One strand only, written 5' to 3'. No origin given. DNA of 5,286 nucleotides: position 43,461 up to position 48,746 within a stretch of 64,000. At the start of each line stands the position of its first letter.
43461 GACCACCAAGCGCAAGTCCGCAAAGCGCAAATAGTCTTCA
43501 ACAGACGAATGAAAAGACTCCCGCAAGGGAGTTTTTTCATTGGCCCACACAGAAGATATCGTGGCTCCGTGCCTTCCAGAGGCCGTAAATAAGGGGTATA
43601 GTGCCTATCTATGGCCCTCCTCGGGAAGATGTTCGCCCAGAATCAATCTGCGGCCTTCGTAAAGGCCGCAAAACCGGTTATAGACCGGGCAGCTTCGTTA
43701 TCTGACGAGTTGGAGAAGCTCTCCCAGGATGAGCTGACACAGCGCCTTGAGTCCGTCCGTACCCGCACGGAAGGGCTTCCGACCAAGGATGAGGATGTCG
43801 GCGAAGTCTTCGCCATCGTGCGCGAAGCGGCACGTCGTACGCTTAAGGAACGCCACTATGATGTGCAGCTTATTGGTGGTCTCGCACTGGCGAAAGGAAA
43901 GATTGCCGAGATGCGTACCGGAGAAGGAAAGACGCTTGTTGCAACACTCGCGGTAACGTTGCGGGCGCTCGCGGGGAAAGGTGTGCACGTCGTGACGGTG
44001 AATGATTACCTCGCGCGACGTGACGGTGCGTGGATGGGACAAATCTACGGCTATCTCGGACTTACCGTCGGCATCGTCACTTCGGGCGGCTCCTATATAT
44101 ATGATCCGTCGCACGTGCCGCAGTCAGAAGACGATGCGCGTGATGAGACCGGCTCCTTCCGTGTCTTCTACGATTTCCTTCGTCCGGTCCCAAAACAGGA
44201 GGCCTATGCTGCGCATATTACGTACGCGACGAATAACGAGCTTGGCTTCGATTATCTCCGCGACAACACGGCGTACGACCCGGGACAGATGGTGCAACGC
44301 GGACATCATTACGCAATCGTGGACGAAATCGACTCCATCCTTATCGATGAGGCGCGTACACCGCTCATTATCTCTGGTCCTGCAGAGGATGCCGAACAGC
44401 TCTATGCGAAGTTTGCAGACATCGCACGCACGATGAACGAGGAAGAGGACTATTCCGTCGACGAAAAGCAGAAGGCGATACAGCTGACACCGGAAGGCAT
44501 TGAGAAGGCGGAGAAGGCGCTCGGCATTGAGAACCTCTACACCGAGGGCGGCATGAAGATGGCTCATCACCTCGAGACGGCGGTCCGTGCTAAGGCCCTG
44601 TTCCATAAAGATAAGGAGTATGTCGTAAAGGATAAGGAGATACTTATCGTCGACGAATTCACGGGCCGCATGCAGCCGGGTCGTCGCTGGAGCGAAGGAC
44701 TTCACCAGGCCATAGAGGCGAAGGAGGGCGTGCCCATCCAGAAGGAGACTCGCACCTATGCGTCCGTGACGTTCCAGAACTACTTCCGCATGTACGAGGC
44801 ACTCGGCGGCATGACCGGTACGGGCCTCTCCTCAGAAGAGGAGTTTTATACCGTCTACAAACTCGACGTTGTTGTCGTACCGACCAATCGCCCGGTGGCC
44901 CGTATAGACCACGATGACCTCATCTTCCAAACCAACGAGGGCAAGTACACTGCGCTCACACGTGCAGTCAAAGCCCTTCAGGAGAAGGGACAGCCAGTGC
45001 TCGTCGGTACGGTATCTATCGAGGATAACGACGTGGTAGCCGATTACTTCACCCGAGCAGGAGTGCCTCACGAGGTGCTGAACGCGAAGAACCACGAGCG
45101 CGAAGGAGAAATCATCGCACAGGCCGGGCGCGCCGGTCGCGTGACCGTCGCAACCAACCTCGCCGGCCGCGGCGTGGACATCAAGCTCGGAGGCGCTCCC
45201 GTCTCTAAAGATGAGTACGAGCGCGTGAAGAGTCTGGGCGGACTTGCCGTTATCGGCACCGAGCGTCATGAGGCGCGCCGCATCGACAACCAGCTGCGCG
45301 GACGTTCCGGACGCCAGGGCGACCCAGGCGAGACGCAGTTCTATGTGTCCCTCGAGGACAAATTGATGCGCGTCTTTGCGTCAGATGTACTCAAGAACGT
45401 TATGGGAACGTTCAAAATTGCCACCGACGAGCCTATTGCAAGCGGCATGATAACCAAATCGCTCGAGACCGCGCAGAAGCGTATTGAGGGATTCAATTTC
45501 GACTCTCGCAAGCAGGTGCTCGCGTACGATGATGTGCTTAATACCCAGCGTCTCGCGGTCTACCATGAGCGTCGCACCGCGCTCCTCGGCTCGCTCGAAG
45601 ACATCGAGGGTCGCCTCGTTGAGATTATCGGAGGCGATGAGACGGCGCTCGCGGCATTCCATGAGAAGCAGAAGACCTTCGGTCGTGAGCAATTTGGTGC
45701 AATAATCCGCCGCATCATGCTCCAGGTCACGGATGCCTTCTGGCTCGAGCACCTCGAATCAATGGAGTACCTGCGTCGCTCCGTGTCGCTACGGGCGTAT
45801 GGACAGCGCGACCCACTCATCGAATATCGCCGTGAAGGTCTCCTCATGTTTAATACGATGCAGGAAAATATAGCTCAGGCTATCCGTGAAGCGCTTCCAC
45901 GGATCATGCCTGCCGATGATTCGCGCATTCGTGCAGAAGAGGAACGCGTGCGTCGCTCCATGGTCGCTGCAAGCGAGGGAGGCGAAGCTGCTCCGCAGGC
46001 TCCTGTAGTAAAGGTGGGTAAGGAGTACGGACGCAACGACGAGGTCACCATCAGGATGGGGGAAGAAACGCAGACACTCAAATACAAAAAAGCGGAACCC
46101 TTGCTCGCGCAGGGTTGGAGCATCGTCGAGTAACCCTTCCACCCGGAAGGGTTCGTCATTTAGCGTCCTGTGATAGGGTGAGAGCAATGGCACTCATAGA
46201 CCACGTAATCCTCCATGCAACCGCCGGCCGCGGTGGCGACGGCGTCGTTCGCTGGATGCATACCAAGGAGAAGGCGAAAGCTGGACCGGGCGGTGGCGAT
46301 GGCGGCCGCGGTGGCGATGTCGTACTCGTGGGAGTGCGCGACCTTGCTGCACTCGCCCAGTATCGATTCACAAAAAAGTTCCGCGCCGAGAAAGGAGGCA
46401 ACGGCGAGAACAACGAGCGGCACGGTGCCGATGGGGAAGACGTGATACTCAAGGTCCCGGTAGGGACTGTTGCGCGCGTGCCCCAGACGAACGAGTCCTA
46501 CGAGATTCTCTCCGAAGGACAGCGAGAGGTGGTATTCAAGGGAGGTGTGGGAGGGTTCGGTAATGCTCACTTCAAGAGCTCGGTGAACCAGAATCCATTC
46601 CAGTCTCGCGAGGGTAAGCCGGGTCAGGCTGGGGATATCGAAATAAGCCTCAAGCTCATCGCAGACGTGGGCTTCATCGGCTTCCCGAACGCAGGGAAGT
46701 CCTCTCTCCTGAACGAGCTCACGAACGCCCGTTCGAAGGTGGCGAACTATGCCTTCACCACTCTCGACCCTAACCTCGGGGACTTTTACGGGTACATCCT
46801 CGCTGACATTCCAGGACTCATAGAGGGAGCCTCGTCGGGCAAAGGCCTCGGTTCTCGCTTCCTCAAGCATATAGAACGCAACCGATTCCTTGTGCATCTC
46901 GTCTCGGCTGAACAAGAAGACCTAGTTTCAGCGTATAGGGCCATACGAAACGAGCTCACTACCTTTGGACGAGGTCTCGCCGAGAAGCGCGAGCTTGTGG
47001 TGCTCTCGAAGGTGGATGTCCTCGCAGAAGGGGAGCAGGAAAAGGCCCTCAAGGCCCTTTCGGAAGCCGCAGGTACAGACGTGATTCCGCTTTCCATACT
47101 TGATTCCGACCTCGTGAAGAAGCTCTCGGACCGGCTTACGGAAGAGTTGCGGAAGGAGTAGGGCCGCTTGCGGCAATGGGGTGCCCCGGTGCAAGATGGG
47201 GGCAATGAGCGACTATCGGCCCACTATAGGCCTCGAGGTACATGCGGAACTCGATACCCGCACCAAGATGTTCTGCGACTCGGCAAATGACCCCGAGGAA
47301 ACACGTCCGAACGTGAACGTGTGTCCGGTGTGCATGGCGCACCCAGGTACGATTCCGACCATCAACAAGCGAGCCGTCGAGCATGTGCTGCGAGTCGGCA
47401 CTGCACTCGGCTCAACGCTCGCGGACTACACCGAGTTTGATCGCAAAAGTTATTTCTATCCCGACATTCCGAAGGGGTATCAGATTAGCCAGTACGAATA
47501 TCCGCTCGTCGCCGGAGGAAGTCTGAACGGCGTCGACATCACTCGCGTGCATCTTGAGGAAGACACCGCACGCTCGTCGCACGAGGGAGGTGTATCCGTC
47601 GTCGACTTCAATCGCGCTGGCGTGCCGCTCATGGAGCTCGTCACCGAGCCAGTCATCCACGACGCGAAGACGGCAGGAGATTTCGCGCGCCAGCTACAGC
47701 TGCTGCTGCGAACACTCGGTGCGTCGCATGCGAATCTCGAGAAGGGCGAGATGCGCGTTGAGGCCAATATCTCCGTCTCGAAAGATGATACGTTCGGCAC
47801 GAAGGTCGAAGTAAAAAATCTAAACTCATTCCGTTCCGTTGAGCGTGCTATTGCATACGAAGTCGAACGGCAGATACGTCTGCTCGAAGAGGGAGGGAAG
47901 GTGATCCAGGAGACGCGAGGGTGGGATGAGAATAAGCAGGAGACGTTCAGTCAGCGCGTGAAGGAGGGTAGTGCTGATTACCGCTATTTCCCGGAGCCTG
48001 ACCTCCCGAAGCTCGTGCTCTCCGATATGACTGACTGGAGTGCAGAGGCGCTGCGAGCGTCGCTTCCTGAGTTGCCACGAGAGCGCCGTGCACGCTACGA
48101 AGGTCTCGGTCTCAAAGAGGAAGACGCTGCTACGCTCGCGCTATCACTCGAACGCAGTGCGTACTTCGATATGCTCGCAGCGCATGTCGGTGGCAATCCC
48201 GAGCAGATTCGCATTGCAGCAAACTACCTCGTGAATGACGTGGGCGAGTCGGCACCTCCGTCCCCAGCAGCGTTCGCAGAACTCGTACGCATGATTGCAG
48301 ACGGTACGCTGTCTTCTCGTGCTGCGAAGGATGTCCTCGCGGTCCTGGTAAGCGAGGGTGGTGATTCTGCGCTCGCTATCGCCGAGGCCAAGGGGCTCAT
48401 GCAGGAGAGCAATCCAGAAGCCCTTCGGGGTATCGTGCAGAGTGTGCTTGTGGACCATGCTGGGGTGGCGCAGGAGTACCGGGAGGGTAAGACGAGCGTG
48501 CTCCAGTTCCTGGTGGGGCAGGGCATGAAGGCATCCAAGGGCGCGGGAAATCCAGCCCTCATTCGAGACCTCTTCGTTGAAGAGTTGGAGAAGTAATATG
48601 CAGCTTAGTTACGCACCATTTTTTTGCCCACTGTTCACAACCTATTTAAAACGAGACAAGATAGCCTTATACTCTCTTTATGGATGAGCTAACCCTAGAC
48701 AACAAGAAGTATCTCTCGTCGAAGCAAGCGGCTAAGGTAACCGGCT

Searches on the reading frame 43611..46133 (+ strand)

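Call 36: search_protein_families(library=pfam, proteins=[window:43611-46133:+], max_evalue=0.001)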
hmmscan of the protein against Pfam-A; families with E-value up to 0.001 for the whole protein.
window:43611-46133:+ (840 aa): 4 families
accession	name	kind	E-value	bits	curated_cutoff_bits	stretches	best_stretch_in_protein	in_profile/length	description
PF07517.20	SecA_DEAD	-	3.9e-111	371.4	24.6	1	7-412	4-289/290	SecA DEAD-like domain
PF21090.3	P-loop_SecA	-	5.6e-74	248.6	27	2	428-531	1-104/205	SecA P-loop domain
PF07516.18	SecA_SW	-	6.9e-45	154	26.7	2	678-762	114-196/200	SecA Wing and Scaffold domain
PF01043.26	SecA_PP_bind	-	7.4e-42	142.8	23.5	1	261-369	2-110/110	SecA preprotein cross-linking domain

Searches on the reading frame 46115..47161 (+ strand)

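Call 36: search_protein_families(library=pfam, proteins=[window:46115-47161:+], max_evalue=0.001)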
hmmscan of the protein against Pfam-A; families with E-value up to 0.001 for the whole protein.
window:46115-47161:+ (348 aa): 4 families
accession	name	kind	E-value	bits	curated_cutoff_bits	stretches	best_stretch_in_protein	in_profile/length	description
PF01018.28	GTP1_OBG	-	6.6e-44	149.7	27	1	28-181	1-155/155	GTP1/OBG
PF01926.29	MMR_HSR1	-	1.3e-24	86.9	21.9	1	184-299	1-113/113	50S ribosome-binding GTPase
PF02421.24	FeoB_N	-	3.1e-11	43.5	27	1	185-339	3-154/156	Ferrous iron transport protein B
PF03193.22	RsgA_GTPase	-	1.5e-05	25.4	30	0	293-344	56-107/174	RsgA GTPase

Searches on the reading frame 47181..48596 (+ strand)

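Call 36: search_protein_families(library=pfam, proteins=[window:47181-48596:+], max_evalue=0.001)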
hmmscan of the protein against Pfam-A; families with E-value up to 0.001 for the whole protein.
window:47181-48596:+ (471 aa): 2 families
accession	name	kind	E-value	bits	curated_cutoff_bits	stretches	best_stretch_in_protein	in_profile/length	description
PF02934.20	GatB_N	-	6.9e-104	347.3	23.4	1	15-282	2-273/277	GatB/GatE catalytic domain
PF02637.23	GatB_Yqey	-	2.8e-27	95.9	27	1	358-469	38-148/148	GatB domain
